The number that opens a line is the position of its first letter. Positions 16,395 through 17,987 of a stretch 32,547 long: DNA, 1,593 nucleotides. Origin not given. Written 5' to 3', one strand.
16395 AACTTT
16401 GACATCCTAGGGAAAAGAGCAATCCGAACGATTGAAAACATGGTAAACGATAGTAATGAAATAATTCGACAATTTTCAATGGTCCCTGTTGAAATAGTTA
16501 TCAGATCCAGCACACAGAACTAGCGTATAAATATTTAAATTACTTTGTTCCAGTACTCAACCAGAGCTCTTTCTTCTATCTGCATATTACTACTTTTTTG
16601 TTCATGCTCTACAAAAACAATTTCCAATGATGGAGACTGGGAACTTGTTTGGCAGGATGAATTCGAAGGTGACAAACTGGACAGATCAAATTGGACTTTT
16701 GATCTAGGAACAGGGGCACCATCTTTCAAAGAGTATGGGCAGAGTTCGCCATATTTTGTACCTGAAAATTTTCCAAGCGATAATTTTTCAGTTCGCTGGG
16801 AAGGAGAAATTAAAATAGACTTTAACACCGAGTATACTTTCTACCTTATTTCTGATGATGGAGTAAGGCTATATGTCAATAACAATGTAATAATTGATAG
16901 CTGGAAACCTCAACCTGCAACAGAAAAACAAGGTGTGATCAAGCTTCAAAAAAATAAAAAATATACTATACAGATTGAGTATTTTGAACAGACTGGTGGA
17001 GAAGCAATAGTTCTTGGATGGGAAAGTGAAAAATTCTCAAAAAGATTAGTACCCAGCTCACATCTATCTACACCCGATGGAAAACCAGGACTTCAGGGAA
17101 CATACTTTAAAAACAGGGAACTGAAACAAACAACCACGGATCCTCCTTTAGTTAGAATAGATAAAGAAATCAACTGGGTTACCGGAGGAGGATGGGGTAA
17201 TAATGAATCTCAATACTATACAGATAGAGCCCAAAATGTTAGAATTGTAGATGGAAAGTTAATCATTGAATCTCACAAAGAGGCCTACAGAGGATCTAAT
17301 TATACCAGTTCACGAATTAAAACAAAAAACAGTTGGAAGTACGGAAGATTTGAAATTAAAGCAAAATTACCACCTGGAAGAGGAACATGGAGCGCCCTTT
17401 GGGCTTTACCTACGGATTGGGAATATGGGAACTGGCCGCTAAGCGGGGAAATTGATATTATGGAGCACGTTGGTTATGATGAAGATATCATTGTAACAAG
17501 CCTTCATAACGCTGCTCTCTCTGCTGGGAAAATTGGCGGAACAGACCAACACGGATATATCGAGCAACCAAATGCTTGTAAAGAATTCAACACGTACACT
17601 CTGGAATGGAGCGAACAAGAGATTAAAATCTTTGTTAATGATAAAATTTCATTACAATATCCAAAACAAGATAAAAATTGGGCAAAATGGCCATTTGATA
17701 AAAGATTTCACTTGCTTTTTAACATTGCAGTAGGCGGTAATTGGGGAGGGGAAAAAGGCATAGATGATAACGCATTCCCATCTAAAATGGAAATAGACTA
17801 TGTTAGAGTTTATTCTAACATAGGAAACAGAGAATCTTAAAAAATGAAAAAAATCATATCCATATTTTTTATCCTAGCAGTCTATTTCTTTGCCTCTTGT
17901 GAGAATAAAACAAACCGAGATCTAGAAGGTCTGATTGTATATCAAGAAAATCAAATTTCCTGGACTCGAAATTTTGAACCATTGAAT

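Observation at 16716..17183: PA14 domain nested inside a GH16 laminarinase loop, apparently circularly permuted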

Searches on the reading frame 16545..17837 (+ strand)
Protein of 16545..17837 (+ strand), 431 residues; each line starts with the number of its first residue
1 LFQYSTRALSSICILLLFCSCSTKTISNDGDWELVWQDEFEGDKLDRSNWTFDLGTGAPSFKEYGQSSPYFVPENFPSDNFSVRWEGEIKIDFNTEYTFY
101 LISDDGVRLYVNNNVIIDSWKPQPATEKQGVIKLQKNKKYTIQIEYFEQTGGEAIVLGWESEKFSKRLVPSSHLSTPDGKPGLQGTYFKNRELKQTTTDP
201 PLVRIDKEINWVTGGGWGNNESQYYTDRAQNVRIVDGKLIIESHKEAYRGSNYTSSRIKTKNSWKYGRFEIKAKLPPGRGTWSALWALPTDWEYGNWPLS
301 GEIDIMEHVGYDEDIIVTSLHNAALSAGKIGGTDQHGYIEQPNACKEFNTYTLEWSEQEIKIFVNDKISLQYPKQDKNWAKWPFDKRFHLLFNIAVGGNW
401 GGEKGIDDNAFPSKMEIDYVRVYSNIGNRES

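Call 3: search_protein_families(library=pfam, proteins=[window:16545-17837:+], max_evalue=1)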
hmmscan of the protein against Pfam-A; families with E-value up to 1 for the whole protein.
window:16545-17837:+ (431 aa): 4 families
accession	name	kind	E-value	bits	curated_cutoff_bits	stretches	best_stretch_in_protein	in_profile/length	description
PF00722.28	Glyco_hydro_16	-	5.9e-23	81.7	22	1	224-420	6-174/175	Glycosyl hydrolases family 16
PF07691.17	PA14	-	1.8e-22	80.2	24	1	74-171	39-145/147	PA14 domain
PF03935.22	SKN1_KRE6_Sbg1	-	7.7e-07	28.3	30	2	344-425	362-451/501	Beta-glucan synthesis-associated protein SKN1/KRE6/Sbg1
PF06439.18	3keto-disac_hyd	-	4.4e-05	24.1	26.8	1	216-381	13-160/187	3-keto-disaccharide hydrolase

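Call 4: search_solved_structures(query=window:16545-17837:+, max_evalue=0.01, show_alignments=3)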
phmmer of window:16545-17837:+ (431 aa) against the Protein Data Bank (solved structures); distinct sequences matched with E-value up to 0.01: 58.
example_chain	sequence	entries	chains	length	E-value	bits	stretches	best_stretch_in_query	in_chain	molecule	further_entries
3iln_A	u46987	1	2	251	2.4e-67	230.7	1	212-424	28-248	Laminarinase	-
7wwc_A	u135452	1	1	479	4.9e-59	203.3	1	213-424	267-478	beta-1,3(4)-glucanase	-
7ww4_A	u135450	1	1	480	5e-59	203.3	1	213-424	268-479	beta-1,3(4)-glucanase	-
5wut_A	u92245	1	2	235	4.2e-47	164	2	215-423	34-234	ULam111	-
6xof_A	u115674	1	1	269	5.1e-46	160.4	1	216-424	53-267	GH16 family protein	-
6xqf_A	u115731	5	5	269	2.3e-45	158.2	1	216-424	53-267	GH16 family protein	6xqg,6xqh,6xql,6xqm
3azx_A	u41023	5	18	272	1.7e-43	152.1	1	216-426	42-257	Laminarinase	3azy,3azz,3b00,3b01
4dfs_A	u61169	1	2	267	4.4e-43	150.7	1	216-425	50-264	Glycoside hydrolase, family 16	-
6qe7_A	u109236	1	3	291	8.6e-43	149.8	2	74-211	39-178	Anti-sigma-I factor RsgI3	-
2vy0_A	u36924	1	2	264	3.6e-40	141.1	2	216-426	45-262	ENDO-BETA-1,3-GLUCANASE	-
8va4_A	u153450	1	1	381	1.2e-39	139.5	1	209-424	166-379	Glycoside hydrolase family 16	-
6jh5_A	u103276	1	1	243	1.2e-37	132.8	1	215-425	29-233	LamCAT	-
6t2n_AAA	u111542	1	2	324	2.1e-37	132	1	256-424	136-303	Glycoside hydrolase family 16 protein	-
2hyk_A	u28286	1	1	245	5.3e-37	130.7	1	212-424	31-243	Beta-1,3-glucanase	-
6jhj_A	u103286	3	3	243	6.9e-37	130.3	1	215-425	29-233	LamCAT | laminarinase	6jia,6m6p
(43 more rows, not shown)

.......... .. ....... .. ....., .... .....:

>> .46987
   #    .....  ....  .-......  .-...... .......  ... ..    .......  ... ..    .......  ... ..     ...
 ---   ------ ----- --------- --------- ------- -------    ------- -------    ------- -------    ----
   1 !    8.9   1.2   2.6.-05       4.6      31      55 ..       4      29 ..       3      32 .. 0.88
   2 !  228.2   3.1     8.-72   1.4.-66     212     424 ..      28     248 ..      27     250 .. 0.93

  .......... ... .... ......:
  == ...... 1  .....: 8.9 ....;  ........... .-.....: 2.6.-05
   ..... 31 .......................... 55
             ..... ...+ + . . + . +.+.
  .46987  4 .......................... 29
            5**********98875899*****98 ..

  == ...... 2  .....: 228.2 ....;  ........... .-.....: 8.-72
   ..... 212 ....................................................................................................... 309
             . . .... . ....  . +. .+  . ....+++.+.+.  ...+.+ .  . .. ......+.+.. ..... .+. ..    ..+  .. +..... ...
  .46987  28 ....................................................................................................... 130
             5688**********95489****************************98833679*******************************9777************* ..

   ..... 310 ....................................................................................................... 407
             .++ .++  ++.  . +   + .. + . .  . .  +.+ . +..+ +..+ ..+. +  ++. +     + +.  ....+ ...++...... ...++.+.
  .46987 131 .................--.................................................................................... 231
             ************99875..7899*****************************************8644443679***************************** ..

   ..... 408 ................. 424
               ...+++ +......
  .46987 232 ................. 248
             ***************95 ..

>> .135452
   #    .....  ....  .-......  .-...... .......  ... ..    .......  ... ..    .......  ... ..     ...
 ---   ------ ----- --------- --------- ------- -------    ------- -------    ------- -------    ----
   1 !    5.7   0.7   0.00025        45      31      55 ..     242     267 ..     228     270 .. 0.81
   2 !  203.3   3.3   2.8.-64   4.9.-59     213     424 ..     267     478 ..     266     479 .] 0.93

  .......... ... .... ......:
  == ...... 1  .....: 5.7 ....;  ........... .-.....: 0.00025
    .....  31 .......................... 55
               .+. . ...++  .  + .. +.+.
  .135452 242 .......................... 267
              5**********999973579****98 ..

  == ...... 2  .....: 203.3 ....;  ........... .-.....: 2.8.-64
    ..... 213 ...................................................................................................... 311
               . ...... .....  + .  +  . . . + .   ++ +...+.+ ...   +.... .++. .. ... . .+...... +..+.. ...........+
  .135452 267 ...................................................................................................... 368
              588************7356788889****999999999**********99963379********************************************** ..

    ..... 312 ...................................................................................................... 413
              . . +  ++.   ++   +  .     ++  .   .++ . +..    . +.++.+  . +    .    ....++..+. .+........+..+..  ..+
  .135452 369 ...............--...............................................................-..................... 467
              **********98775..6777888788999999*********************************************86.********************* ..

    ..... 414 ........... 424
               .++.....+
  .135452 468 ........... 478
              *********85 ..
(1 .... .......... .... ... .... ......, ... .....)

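Call 6: find_homologous_proteins(query=window:16545-17837:+, max_evalue=0.00001)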
Query window:16545-17837:+ (431 aa): 7995 proteins with E <= 0.00001 among 8000 candidates; the best 120 are listed.
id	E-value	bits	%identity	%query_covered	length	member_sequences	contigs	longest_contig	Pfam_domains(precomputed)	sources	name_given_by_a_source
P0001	4.2e-267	904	86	100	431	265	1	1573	PF07691.18,PF03935.23,PF06439.19,PF00722.29,PF26113.1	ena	-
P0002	1.2e-256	870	84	99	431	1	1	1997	PF07691.18,PF03935.23,PF00722.29,PF26113.1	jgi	-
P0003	6.3e-256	867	84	99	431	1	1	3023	PF07691.18,PF03935.23,PF00722.29,PF26113.1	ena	-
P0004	9.6e-256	867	84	99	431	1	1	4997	PF07691.18,PF03935.23,PF00722.29,PF26113.1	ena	-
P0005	2.7e-255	865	83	99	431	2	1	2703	PF07691.18,PF03935.23,PF00722.29,PF26113.1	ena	-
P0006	1.4e-254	863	83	98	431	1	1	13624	PF07691.18,PF03935.23,PF00722.29,PF26113.1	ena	-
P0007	4.7e-250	848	80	99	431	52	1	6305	PF07691.18,PF03935.23,PF00722.29,PF26113.1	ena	-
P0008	1.0e-244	830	83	95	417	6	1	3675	PF07691.18,PF03935.23,PF06439.19,PF00722.29,PF26113.1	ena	-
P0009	2.4e-244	829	83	95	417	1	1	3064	PF07691.18,PF03935.23,PF00722.29,PF26113.1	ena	-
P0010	2.9e-243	826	83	95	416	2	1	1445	PF07691.18,PF03935.23,PF00722.29,PF26113.1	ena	-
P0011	3.5e-239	812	81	95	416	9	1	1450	PF07691.18,PF03935.23,PF00722.29,PF26113.1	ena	-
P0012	3.7e-236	802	76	100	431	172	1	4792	PF07691.18,PF03935.23,PF00722.29,PF26113.1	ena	-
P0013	1.2e-233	794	75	100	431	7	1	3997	PF07691.18,PF03935.23,PF00722.29,PF26113.1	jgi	-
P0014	2.8e-231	786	76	98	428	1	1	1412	PF07691.18,PF03935.23,PF00722.29,PF26113.1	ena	-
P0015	9.2e-231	784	74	100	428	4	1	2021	PF07691.18,PF03935.23,PF00722.29,PF26113.1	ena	-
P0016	9.4e-231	784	76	98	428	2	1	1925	PF07691.18,PF03935.23,PF00722.29,PF26113.1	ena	-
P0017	2.6e-230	783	76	98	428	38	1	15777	PF07691.18,PF03935.23,PF00722.29,PF26113.1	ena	-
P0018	1.5e-228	777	75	100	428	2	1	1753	PF07691.18,PF03935.23,PF00722.29,PF26113.1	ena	-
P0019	1.3e-224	764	74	99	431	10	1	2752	PF07691.18,PF03935.23,PF00722.29,PF26113.1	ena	-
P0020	1.7e-220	751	73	100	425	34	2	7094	PF07691.18,PF03935.23,PF00722.29,PF26113.1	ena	-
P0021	2.1e-218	744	75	95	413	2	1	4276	PF07691.18,PF03935.23,PF00722.29,PF26113.1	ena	-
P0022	6.9e-216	735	73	98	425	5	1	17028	PF07691.18,PF03935.23,PF00722.29,PF26113.1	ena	-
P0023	8.2e-215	732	73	95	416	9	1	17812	PF07691.18,PF00722.29,PF26113.1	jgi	-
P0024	3.4e-213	726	73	95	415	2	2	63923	PF07691.18,PF03935.23,PF00722.29,PF26113.1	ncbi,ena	-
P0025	6.3e-212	722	73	94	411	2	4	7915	PF07691.18,PF03935.23,PF00722.29,PF26113.1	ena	-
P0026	2.0e-211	721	76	90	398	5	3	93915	PF07691.18,PF03935.23,PF00722.29,PF26113.1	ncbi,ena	-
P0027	2.7e-210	717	70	97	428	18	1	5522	PF07691.18,PF03935.23,PF00722.29,PF26113.1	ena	-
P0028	2.6e-208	710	70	97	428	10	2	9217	PF07691.18,PF03935.23,PF00722.29,PF26113.1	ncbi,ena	-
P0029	1.2e-207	708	72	95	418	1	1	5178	PF07691.18,PF03935.23,PF00722.29,PF26113.1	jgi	-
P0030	1.6e-206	704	69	100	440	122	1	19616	PF07691.18,PF03935.23,PF00722.29,PF26113.1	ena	-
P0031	1.5e-205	701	68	100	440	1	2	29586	PF07691.18,PF03935.23,PF00722.29,PF26113.1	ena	-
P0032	4.5e-205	700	68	100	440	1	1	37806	PF07691.18,PF03935.23,PF00722.29,PF26113.1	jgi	-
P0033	1.9e-204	698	68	100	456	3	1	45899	PF07691.18,PF03935.23,PF00722.29,PF26113.1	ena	-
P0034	5.6e-202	689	81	85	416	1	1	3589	PF07691.18,PF00722.29,PF26113.1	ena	-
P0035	5.3e-200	683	69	95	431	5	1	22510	PF07691.18,PF03935.23,PF00722.29,PF26113.1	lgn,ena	-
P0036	1.3e-195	668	67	95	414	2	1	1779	PF07691.18,PF03935.23,PF00722.29,PF26113.1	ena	-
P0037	1.5e-188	645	63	98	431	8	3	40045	PF07691.18,PF03935.23,PF00722.29,PF26113.1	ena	-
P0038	2.3e-182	625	62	95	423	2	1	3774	PF07691.18,PF03935.23,PF00722.29,PF26113.1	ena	-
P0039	2.6e-182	625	62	95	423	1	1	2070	PF07691.18,PF03935.23,PF00722.29,PF26113.1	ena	-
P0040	5.4e-181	620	63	95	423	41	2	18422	PF07691.18,PF03935.23,PF00722.29,PF26113.1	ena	-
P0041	3.7e-180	618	65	91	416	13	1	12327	PF07691.18,PF03935.23,PF06439.19,PF00722.29,PF26113.1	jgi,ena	-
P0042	4.7e-180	617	64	94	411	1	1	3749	PF07691.18,PF03935.23,PF06439.19,PF00722.29,PF26113.1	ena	-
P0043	5.7e-180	617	61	96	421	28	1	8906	PF07691.18,PF00722.29,PF26113.1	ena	-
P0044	6.0e-180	617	62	96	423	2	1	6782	PF07691.18,PF00722.29,PF26113.1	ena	-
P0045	4.0e-179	614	62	97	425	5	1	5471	PF07691.18,PF00722.29,PF26113.1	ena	-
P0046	4.0e-179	614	62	95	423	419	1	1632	PF07691.18,PF03935.23,PF00722.29,PF26113.1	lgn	-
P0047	4.4e-179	614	61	96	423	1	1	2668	PF07691.18,PF03935.23,PF00722.29,PF26113.1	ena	-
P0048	4.6e-179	614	61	96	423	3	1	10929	PF07691.18,PF00722.29,PF26113.1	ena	-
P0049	5.4e-179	614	63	94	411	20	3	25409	PF07691.18,PF03935.23,PF06439.19,PF00722.29,PF26113.1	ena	-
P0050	6.4e-179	613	61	97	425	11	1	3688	PF07691.18,PF00722.29,PF26113.1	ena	-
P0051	2.7e-178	611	61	96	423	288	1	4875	PF07691.18,PF03935.23,PF00722.29,PF26113.1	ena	-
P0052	4.6e-178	611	61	96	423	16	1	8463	PF07691.18,PF00722.29,PF26113.1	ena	-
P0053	6.6e-178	610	62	95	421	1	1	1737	PF07691.18,PF03935.23,PF00722.29,PF26113.1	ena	-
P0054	1.4e-177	609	63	97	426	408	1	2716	PF07691.18,PF00722.29,PF26113.1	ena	-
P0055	1.6e-177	609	61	96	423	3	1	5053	PF07691.18,PF00722.29,PF26113.1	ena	-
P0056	1.7e-177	609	61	96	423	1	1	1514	PF07691.18,PF06439.19,PF00722.29,PF26113.1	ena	-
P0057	9.3e-177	606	64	92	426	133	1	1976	PF07691.18,PF03935.23,PF00722.29,PF26113.1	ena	-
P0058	1.3e-176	606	62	97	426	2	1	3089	PF07691.18,PF00722.29,PF26113.1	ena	-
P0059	1.8e-176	605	62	95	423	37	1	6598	PF07691.18,PF06439.19,PF00722.29,PF26113.1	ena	-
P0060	1.8e-175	602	61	97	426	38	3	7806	PF07691.18,PF06439.19,PF00722.29,PF26113.1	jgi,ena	-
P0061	2.7e-175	602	61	95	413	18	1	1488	PF07691.18,PF03935.23,PF06439.19,PF00722.29,PF26113.1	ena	-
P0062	3.2e-175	601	61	97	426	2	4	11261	PF07691.18,PF03935.23,PF00722.29,PF26113.1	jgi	jgi:beta-glucanase (GH16 family)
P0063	1.9e-174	599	61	95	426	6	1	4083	PF07691.18,PF00722.29,PF26113.1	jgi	-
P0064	1.2e-173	596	59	96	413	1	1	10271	PF07691.18,PF00722.29,PF26113.1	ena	-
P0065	1.5e-173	596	62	91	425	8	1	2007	PF07691.18,PF00722.29,PF26113.1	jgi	-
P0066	4.4e-173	594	61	96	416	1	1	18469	PF07691.18,PF03935.23,PF06439.19,PF10528.15,PF00722.29,PF26113.1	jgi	jgi:beta-glucanase (GH16 family)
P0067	4.9e-173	594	61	97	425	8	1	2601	PF07691.18,PF00722.29,PF26113.1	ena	-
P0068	5.5e-173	594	59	98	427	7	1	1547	PF07691.18,PF03935.23,PF00722.29,PF26113.1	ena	-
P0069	4.6e-172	591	62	91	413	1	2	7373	PF07691.18,PF03935.23,PF06439.19,PF00722.29,PF26113.1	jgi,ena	-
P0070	9.8e-172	590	60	96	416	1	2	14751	PF07691.18,PF03935.23,PF10528.15,PF00722.29,PF26113.1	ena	-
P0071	1.0e-171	590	60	95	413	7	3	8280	PF07691.18,PF03935.23,PF00722.29,PF26113.1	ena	-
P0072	6.3e-171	587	63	91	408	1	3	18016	PF07691.18,PF10528.15,PF00722.29,PF26113.1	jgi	-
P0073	2.0e-170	585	60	95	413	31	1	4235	PF07691.18,PF03935.23,PF06439.19,PF00722.29,PF26113.1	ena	-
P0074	9.8e-169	580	59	95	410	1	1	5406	PF07691.18,PF00722.29,PF26113.1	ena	-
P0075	4.0e-168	578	60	96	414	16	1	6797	PF07691.18,PF00722.29,PF26113.1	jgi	-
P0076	2.1e-167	575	60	96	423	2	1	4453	PF07691.18,PF00722.29,PF26113.1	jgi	jgi:beta-glucanase (GH16 family)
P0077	3.2e-167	575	58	96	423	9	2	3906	PF07691.18,PF03935.23,PF00722.29,PF26113.1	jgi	-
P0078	9.0e-167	573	60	92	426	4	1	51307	PF07691.18,PF03935.23,PF00722.29,PF26113.1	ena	-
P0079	2.8e-166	572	59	95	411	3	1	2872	PF07691.18,PF03935.23,PF00722.29,PF26113.1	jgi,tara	tara:strand:+ start:1563 stop:2798 length:1236 start_codon:yes stop_codon:yes gene_type:complete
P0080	3.0e-166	572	58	96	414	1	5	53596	PF07691.18,PF03935.23,PF00722.29,PF26113.1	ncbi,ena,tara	tara:strand:+ start:256 stop:1500 length:1245 start_codon:yes stop_codon:yes gene_type:complete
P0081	8.3e-166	570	57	98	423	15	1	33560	PF07691.18,PF00722.29,PF26113.1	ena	-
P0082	5.7e-165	567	57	96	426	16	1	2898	PF07691.18,PF03935.23,PF00722.29,PF26113.1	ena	-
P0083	9.2e-165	567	58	97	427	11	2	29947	PF07691.18,PF03935.23,PF06439.19,PF00722.29,PF26113.1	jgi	-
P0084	3.0e-164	565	70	80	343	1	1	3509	PF07691.18,PF00722.29,PF26113.1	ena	-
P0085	3.5e-163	562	57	94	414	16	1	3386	PF07691.18,PF03935.23,PF00722.29,PF26113.1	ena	-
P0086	4.0e-162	558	57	95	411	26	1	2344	PF07691.18,PF00722.29,PF26113.1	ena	-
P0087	6.9e-161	554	60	89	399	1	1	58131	PF07691.18,PF00722.29,PF26113.1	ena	-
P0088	1.4e-160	553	54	97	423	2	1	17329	PF07691.18,PF03935.23,PF10528.15,PF00722.29,PF26113.1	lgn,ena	-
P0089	1.5e-158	546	54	98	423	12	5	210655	PF07691.18,PF03935.23,PF10528.15,PF00722.29,PF26113.1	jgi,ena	jgi:beta-glucanase (GH16 family)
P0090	7.3e-157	541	56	97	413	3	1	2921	PF07691.18,PF03935.23,PF10528.15,PF00722.29,PF26113.1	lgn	-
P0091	3.5e-156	539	55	97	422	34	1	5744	PF07691.18,PF03935.23,PF00722.29,PF26113.1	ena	-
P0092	3.8e-154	532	58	91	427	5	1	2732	PF07691.18,PF00722.29,PF26113.1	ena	-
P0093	1.3e-153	530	57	92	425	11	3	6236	PF07691.18,PF03935.23,PF10528.15,PF00722.29,PF26113.1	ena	-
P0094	3.9e-153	528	54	96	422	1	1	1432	PF07691.18,PF00722.29,PF26113.1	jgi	-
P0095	9.4e-153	527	55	98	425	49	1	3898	PF07691.18,PF03935.23,PF10528.15,PF00722.29,PF26113.1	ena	-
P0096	2.7e-152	526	57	96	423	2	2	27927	PF07691.18,PF03935.23,PF00722.29,PF26113.1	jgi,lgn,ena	-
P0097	4.1e-152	525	56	91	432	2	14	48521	PF07691.18,PF03935.23,PF06439.19,PF00722.29,PF26113.1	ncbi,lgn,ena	-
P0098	9.7e-152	524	53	98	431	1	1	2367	PF07691.18,PF10528.15,PF00722.29,PF26113.1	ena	-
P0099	6.4e-148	511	54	94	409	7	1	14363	PF07691.18,PF03935.23,PF00722.29,PF26113.1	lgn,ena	-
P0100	1.9e-147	510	52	96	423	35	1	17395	PF07691.18,PF00722.29,PF26113.1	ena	-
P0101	1.1e-145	504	62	78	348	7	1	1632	PF07691.18,PF00722.29,PF26113.1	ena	-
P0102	1.4e-145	504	54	96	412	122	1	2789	PF07691.18,PF00722.29,PF26113.1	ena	-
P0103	4.2e-145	502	62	81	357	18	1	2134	PF07691.18,PF00722.29,PF26113.1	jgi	-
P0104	1.1e-114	402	64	60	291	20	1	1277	PF07691.18,PF00722.29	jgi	-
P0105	6.0e-112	393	61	62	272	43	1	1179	PF03935.23,PF00722.29,PF26113.1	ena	-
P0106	2.4e-106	374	68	53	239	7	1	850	PF07691.18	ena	-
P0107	4.4e-78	281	57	48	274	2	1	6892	PF03935.23,PF00722.29,PF26113.1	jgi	jgi:beta-glucanase (GH16 family)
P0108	1.6e-77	279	52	49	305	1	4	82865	PF03935.23,PF00722.29,PF26113.1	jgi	jgi:beta-glucanase (GH16 family)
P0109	5.0e-77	278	54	49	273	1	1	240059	PF03935.23,PF00722.29,PF26113.1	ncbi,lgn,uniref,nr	ncbi:glycoside hydrolase family 16 protein [Sediminitomix flava]|uniref:Glycosyl hydrolase family 16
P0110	1.0e-75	273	55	48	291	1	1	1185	PF03935.23,PF00722.29,PF26113.1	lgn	-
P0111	1.1e-75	273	53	50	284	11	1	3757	PF03935.23,PF00722.29,PF26113.1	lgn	-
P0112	2.2e-75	272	52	49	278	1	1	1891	PF03935.23,PF00722.29,PF26113.1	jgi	jgi:beta-glucanase (GH16 family)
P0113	3.0e-75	272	56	49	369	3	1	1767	PF03935.23,PF18962.8,PF00722.29,PF26113.1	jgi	jgi:beta-glucanase (GH16 family)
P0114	4.2e-75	271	56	48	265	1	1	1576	PF03935.23,PF00722.29,PF26113.1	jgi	jgi:beta-glucanase (GH16 family)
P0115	5.5e-75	271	54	50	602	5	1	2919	PF19408.6,PF03935.23,PF18962.8,PF00722.29,PF26113.1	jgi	jgi:beta-glucanase (GH16 family)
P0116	5.7e-75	271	56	48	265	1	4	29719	PF03935.23,PF00722.29,PF26113.1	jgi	jgi:beta-glucanase (GH16 family)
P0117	5.7e-75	271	54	49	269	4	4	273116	PF03935.23,PF00722.29,PF26113.1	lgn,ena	-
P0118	6.2e-75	271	56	49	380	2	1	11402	PF19408.6,PF03935.23,PF00722.29,PF26113.1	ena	-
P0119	9.0e-75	270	57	49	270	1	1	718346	PF03935.23,PF00722.29,PF26113.1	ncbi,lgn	-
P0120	9.4e-75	270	53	48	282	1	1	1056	PF03935.23,PF00722.29,PF26113.1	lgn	-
